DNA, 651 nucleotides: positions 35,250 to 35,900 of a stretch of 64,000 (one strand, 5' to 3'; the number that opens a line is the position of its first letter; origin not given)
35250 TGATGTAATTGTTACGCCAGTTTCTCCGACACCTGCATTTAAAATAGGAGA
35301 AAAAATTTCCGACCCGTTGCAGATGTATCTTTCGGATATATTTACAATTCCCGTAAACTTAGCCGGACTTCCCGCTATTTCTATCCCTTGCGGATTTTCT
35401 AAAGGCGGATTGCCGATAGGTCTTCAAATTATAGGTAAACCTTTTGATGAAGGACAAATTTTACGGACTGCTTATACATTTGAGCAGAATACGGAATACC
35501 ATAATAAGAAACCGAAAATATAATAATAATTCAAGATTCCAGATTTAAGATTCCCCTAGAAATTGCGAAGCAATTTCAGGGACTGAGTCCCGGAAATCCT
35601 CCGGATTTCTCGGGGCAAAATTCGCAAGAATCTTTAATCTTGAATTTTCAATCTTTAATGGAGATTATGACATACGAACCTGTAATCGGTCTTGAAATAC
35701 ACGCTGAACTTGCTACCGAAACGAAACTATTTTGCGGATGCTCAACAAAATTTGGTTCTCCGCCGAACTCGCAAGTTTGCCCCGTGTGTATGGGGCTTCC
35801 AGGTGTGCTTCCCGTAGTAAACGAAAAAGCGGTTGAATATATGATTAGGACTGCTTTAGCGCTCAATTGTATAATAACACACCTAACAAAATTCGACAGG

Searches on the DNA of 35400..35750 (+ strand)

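Call 31: build_rna_model(alignment_id=A3, structure=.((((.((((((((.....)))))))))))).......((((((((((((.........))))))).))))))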
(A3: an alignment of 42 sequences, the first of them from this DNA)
Model R1 built from alignment A3 (42 sequences, 72 columns); structure: as given.
model positions 63; base pairs 24; branch points 1; effective number of sequences 2.46; information 0.889 bits per position. Calibrated on 0.2 Mb of random sequence (short: E-values are rough).
structure used (alignment columns):
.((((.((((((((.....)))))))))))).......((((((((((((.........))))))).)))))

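Call 33: search_with_rna_model(model_id=R1, source=window, filters=off, max_evalue=10, show_alignments=0)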
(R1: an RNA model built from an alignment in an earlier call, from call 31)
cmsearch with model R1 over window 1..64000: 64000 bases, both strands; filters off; matches with E-value up to 10: 28.
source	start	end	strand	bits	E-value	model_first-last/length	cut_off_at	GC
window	35553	35615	+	88.6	1.9e-21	1-63/63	no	0.54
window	44645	44707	+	75.9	4.1e-18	1-63/63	no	0.43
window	44801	44863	+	73.1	2.3e-17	1-63/63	no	0.41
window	62218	62280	-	70.8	9e-17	1-63/63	no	0.49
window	39334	39396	+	67.9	5.4e-16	1-63/63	no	0.46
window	39334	39396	-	67.2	8.1e-16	1-63/63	no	0.46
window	62218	62280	+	66.3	1.4e-15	1-63/63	no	0.49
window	14192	14253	-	66.2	1.5e-15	1-63/63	no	0.45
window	35553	35615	-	65.1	3e-15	1-63/63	no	0.54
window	44645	44707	-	63.7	6.9e-15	1-63/63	no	0.43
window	44801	44863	-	61.5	2.6e-14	1-63/63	no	0.41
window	14192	14253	+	60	6.4e-14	1-63/63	no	0.45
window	15520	15579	+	17.3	0.012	1-63/63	no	0.22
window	5402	5443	-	9.9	1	1-63/63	no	0.33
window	15520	15557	-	9.9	1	1-63/63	no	0.21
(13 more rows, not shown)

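Call 35: search_with_rna_model(model_id=R1, sources=[L004, L006, L009, L010, L011, L013, L014, L018, L019, L021, L022, L023, L025, L026, L027, L028, L030, L033, L035, L038, L039, L040, L041, L042, L044, L045, L048, L049, L050, L051, L057, L061, L062, L064, L065, L068, L073, L075, L076, L080, L081, L082, L083, L085, L086, L089, L090, L092, L097, L103, L105, L107, L108, L109, L113, L116], max_evalue=0.001)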
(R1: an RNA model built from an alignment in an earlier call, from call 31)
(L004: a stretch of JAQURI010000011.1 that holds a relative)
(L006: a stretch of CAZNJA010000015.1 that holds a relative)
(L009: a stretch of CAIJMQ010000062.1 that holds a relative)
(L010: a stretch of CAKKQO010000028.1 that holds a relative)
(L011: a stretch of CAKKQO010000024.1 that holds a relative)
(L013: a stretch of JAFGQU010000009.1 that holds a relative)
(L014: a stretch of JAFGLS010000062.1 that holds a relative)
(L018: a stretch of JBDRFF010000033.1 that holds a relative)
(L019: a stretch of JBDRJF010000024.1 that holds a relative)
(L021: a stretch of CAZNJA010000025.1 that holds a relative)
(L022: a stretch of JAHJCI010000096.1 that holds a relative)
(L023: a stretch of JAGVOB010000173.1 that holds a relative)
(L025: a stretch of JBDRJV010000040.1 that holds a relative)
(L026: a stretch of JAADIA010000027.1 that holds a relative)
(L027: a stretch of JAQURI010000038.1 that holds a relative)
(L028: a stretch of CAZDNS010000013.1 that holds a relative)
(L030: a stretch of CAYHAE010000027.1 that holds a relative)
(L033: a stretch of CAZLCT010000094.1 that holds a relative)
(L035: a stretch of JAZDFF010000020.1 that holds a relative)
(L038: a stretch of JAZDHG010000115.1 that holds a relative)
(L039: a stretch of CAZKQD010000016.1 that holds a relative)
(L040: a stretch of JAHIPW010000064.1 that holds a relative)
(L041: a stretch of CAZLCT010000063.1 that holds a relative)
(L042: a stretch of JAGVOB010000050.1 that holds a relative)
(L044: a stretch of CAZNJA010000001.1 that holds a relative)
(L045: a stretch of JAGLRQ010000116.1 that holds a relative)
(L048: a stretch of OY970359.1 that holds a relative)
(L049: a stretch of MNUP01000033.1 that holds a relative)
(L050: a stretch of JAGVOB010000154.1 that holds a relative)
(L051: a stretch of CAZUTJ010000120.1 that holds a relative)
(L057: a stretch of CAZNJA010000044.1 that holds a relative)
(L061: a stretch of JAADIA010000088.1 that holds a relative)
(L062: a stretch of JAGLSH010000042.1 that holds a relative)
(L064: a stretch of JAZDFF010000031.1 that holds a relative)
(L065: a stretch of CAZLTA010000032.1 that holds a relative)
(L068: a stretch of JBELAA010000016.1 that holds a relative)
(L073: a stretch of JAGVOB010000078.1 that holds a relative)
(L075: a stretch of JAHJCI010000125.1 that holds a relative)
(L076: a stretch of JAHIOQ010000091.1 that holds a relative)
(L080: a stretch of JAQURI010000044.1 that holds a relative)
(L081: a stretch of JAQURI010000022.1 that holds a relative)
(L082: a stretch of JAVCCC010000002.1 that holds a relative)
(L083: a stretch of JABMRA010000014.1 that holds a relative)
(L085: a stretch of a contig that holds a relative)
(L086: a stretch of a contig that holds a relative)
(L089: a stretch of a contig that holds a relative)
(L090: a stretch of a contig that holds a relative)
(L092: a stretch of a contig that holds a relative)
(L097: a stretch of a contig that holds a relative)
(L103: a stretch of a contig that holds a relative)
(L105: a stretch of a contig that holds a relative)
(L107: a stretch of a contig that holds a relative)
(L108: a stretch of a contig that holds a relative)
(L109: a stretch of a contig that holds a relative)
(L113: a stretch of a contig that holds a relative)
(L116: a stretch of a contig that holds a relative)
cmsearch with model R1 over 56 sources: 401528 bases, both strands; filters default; matches with E-value up to 0.001: 132.
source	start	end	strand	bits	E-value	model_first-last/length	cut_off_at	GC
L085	4903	4965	+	89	9.1e-21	1-63/63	no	0.44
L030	2775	2837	-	88.9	9.6e-21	1-63/63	no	0.54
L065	5572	5634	+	88.7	1.1e-20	1-63/63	no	0.48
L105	4392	4454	+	88.6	1.2e-20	1-63/63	no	0.52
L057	2522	2584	-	88.1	1.5e-20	1-63/63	no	0.48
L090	6632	6694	+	87.8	1.9e-20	1-63/63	no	0.52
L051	3963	4025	+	87.4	2.4e-20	1-63/63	no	0.43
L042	4488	4551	+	87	3.1e-20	1-63/63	no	0.42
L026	871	933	-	87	3.2e-20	1-63/63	no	0.54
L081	3835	3897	-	86.9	3.2e-20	1-63/63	no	0.49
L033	4426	4488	-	86.9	3.3e-20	1-63/63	no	0.52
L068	1056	1118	-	86.8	3.4e-20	1-63/63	no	0.41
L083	3108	3171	-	86.4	4.5e-20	1-63/63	no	0.52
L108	310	372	-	85.5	7.9e-20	1-63/63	no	0.52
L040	621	683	+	85.2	9.4e-20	1-63/63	no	0.49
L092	4069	4131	+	84.7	1.2e-19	1-63/63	no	0.51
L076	6594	6656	-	84.4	1.5e-19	1-63/63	no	0.46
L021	1396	1458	-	83.9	2e-19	1-63/63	no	0.51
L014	4585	4648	+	83.7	2.3e-19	1-63/63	no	0.47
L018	1390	1452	-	83.4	2.8e-19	1-63/63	no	0.51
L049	34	98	-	82.8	4e-19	1-63/63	no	0.49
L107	6745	6809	-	82.8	4e-19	1-63/63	no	0.49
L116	5355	5419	+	82.8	4e-19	1-63/63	no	0.49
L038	6791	6854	+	82.4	5.1e-19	1-63/63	no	0.42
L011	4018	4082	-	82.3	5.2e-19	1-63/63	no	0.45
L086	1885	1949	+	81.9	6.7e-19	1-63/63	no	0.42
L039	4964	5026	-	81.7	7.6e-19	1-63/63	no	0.52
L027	6963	7025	+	81.6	8.1e-19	1-63/63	no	0.43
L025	2947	3010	+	81.6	8.4e-19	1-63/63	no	0.44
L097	3918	3980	-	81.3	1e-18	1-63/63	no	0.41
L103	3396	3460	-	80.6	1.5e-18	1-63/63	no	0.45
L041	7926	7988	+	80.3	1.8e-18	1-63/63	no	0.52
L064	2066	2135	-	80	2.2e-18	1-63/63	no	0.46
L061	2780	2845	-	79.6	2.7e-18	1-63/63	no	0.39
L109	1943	2006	+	79.3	3.3e-18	1-63/63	no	0.44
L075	4908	4970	+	78.1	6.9e-18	1-63/63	no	0.38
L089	4675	4747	-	77.9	7.6e-18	1-63/63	no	0.55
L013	2557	2631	-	77.7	8.6e-18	1-63/63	no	0.56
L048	179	241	+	77.6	9.2e-18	1-63/63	no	0.44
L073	6729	6792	-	77.4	1.1e-17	1-63/63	no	0.41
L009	2353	2415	-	77.3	1.1e-17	1-63/63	no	0.44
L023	5079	5151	-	77.1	1.2e-17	1-63/63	no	0.47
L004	2572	2634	+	76.7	1.6e-17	1-63/63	no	0.43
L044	4833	4895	-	75.9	2.6e-17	1-63/63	no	0.43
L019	2624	2691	-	75.8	2.7e-17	1-63/63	no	0.4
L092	3974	4036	-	75.8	2.7e-17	1-63/63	no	0.4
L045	477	541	-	75.7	2.9e-17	1-63/63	no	0.42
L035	3588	3659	-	74.4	6.6e-17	1-63/63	no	0.4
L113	4498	4566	-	74.3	6.9e-17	1-63/63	no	0.46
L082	6499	6561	+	74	8e-17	1-63/63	no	0.48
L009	2353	2415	+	73.3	1.2e-16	1-63/63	no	0.44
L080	5901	5963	-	73.1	1.4e-16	1-63/63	no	0.44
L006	3863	3927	+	73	1.5e-16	1-63/63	no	0.49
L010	3658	3720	+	72.8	1.7e-16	1-63/63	no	0.46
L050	4755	4817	+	72.1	2.6e-16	1-63/63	no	0.52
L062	2276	2336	+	71.8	3.1e-16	1-63/63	no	0.54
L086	1885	1949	-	71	4.9e-16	1-63/63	no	0.42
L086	1398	1460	-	70.5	7.1e-16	1-63/63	no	0.48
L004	2572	2634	-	69.3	1.4e-15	1-63/63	no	0.43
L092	3885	3947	+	69.1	1.6e-15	1-63/63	no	0.52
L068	1056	1118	+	69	1.7e-15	1-63/63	no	0.41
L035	3588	3659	+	68.7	2e-15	1-63/63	no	0.4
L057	2522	2584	+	68.7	2.1e-15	1-63/63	no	0.48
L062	2276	2336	-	68.6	2.2e-15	1-63/63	no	0.54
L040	621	683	-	68.6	2.2e-15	1-63/63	no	0.49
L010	7001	7080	-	68.1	2.9e-15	1-63/63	no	0.47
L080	5901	5963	+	67.7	3.8e-15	1-63/63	no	0.44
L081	3835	3897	+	67.5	4.4e-15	1-63/63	no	0.49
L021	1396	1458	+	67.4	4.6e-15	1-63/63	no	0.51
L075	4908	4970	-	65.9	1.1e-14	1-63/63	no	0.38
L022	350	425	-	65.5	1.4e-14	1-63/63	no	0.46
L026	871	933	+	65.5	1.4e-14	1-63/63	no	0.54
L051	3963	4025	-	65.4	1.6e-14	1-63/63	no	0.43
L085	4903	4965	-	65.1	1.8e-14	1-63/63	no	0.44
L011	4018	4082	+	64.8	2.1e-14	1-63/63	no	0.45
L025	3023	3084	-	64.7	2.3e-14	1-63/63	no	0.5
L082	6499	6561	-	64.6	2.5e-14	1-63/63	no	0.48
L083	3108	3171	+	64.5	2.6e-14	1-63/63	no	0.52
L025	2947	3010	-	64.5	2.6e-14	1-63/63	no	0.44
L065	5572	5634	-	64.4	2.7e-14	1-63/63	no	0.48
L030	2775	2837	+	64.3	3e-14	1-63/63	no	0.54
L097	3918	3980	+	63.8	3.9e-14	1-63/63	no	0.41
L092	3974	4036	+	63.7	4.2e-14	1-63/63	no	0.4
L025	3023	3084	+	63.7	4.3e-14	1-63/63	no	0.5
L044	4833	4895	+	63.7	4.3e-14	1-63/63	no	0.43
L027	6963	7025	-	63.7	4.3e-14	1-63/63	no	0.43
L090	6632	6694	-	63.6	4.5e-14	1-63/63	no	0.52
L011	541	603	-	63.5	4.9e-14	1-63/63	no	0.48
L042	4488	4551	-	63.3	5.5e-14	1-63/63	no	0.42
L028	4039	4112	-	63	6.5e-14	1-63/63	no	0.5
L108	310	372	+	62.9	6.8e-14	1-63/63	no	0.52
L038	6791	6854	-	62.7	8e-14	1-63/63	no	0.42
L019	2624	2691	+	62.6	8.2e-14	1-63/63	no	0.4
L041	7926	7988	-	62.5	8.7e-14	1-63/63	no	0.52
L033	4426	4488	+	62.2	1.1e-13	1-63/63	no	0.52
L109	1943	2006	-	62.1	1.1e-13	1-63/63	no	0.44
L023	5079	5151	+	61.9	1.3e-13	1-63/63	no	0.47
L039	4964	5026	+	61.7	1.4e-13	1-63/63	no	0.52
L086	1398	1460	+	61.5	1.6e-13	1-63/63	no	0.48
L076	6594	6656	+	61.4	1.7e-13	1-63/63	no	0.46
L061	2780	2845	+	61.3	1.9e-13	1-63/63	no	0.39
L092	4069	4131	-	61.2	2e-13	1-63/63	no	0.51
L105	4392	4454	-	61.1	2.1e-13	1-63/63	no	0.52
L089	4675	4747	+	59.9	4.3e-13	1-63/63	no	0.55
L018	1390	1452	+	59.4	5.9e-13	1-63/63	no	0.51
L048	179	241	-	58.7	8.7e-13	1-63/63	no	0.44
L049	34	98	+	58.1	1.3e-12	1-63/63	no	0.49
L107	6745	6809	+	58.1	1.3e-12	1-63/63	no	0.49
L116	5355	5419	-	58.1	1.3e-12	1-63/63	no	0.49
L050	4755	4817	-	57.5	1.9e-12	1-63/63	no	0.52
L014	4585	4648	-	57.1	2.3e-12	1-63/63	no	0.47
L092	3885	3947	-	56.1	4.4e-12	1-63/63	no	0.52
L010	7001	7080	+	56.1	4.4e-12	1-63/63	no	0.47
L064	2066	2135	+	55.6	6e-12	1-63/63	no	0.46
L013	2557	2631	+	54.6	1.1e-11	1-63/63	no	0.56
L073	6729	6792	+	54.3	1.3e-11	1-63/63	no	0.41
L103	3396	3460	+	53.6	2e-11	1-63/63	no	0.45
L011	541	603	+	53.3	2.4e-11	1-63/63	no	0.48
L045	477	541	+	52.8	3.3e-11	1-63/63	no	0.42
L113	4498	4566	+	50.6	1.2e-10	1-63/63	no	0.46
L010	3658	3720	-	50.5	1.3e-10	1-63/63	no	0.46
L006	3863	3927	-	49.4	2.5e-10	1-63/63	no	0.49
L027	6914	6956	+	48.8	3.6e-10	1-63/63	no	0.44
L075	4978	5019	-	48.6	4.1e-10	1-63/63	no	0.52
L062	2343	2385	-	48.2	5.4e-10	1-63/63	no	0.49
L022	350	425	+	46.7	1.3e-09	1-63/63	no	0.46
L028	4039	4112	+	45.7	2.4e-09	1-63/63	no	0.5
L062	2343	2385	+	38.6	1.8e-07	1-63/63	no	0.49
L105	4509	4544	+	35.7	1e-06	1-36/63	3'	0.39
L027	6914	6956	-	33.7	3.5e-06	1-63/63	no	0.44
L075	4978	5019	+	32.4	7.7e-06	1-63/63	no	0.52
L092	4148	4178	+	30.1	3.2e-05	33-63/63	no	0.52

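Call 45: search_with_rna_model(model_id=R1, sources=[L126, L127, L128, L129, L001, L119, L122], max_evalue=1)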
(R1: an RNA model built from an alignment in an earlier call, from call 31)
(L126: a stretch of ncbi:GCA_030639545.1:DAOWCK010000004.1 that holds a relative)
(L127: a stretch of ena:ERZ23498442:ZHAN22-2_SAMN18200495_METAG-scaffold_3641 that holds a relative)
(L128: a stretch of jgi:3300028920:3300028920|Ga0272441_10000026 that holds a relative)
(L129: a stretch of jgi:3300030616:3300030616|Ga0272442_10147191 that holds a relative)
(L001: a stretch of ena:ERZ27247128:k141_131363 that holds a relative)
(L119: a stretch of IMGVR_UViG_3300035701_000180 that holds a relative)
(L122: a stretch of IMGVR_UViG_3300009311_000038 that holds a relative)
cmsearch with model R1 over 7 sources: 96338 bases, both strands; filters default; matches with E-value up to 1: 13.
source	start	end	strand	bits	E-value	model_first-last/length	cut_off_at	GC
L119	2515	2577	-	89.6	1.5e-21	1-63/63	no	0.43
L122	1073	1135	-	86.2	1.2e-20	1-63/63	no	0.57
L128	8085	8147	+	82.5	1.1e-19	1-63/63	no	0.46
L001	881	943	+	75.9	6.2e-18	1-63/63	no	0.43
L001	1037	1099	+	73.1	3.4e-17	1-63/63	no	0.41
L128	10437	10499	+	71.3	1e-16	1-63/63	no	0.43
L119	2515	2577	+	67.5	1e-15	1-63/63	no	0.43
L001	881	943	-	63.7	1e-14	1-63/63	no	0.43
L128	10437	10499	-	62.1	2.7e-14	1-63/63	no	0.43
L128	8085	8147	-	61.5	3.8e-14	1-63/63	no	0.46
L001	1037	1099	-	61.5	3.9e-14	1-63/63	no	0.41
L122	1073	1135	+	60.3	8.2e-14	1-63/63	no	0.57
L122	9434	9500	+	12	0.45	1-63/63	no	0.49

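Call 74: search_rna_families(source=window, start=35400, end=35750, threshold=evalue, max_evalue=10)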
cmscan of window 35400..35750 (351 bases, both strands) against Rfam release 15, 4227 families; matches with E-value up to 10: 7.
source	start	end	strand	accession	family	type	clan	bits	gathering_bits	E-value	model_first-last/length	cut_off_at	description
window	35482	35693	-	RF02102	DISC2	Gene; lncRNA;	-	22.1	100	8.5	1-205/205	no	Disrupted in schizophrenia 2 conserved region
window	35439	35518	+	RF00476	snosnR61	Gene; snRNA; snoRNA; CD-box;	CL00051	16.3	45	4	1-85/85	no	Small nucleolar RNA snR61/Z1/Z11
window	35526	35656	+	RF01461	rli24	Gene; sRNA;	-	14.7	100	3.1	1-158/158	no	Listeria sRNA rli22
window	35595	35668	+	RF00014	DsrA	Gene; sRNA;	-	13.5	60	5.3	1-85/85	no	DsrA RNA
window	35633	35703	+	RF02218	ZNRD1-AS1_1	Gene; lncRNA;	-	12.3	50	5.4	1-68/68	no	ZNRD1 antisense RNA 1 conserved region 1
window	35503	35528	+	RF02914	DUF805b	Cis-reg;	CL00115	12.2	35.6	1.1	2-26/35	no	DUF805b RNA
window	35423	35600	-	RF02189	ST7-OT4_3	Gene; lncRNA;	-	8.6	50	8.8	143-302/302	no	ST7 overlapping transcript 4 conserved region 3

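Call 80: search_with_rna_model(model_id=R1, sources=[L142, L143, L144, L145, L148, L149, L150, L151, L152, L153, L155, L156, L157], max_evalue=1)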
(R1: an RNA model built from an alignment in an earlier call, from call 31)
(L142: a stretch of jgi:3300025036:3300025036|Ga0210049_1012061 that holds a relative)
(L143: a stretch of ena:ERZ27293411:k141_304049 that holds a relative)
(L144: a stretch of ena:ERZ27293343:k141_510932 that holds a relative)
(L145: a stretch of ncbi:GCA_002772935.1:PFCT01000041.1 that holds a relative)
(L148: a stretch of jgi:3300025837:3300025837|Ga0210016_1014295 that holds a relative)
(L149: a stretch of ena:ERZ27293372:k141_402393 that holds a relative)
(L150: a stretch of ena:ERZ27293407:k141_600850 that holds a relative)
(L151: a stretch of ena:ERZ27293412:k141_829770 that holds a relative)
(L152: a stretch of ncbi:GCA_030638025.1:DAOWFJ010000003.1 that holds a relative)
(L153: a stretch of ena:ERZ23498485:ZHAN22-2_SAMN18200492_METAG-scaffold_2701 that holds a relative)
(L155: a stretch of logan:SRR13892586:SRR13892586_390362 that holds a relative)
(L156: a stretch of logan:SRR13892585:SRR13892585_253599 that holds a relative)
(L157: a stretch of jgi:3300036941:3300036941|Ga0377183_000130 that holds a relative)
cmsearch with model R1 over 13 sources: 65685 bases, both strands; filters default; matches with E-value up to 1: 0.
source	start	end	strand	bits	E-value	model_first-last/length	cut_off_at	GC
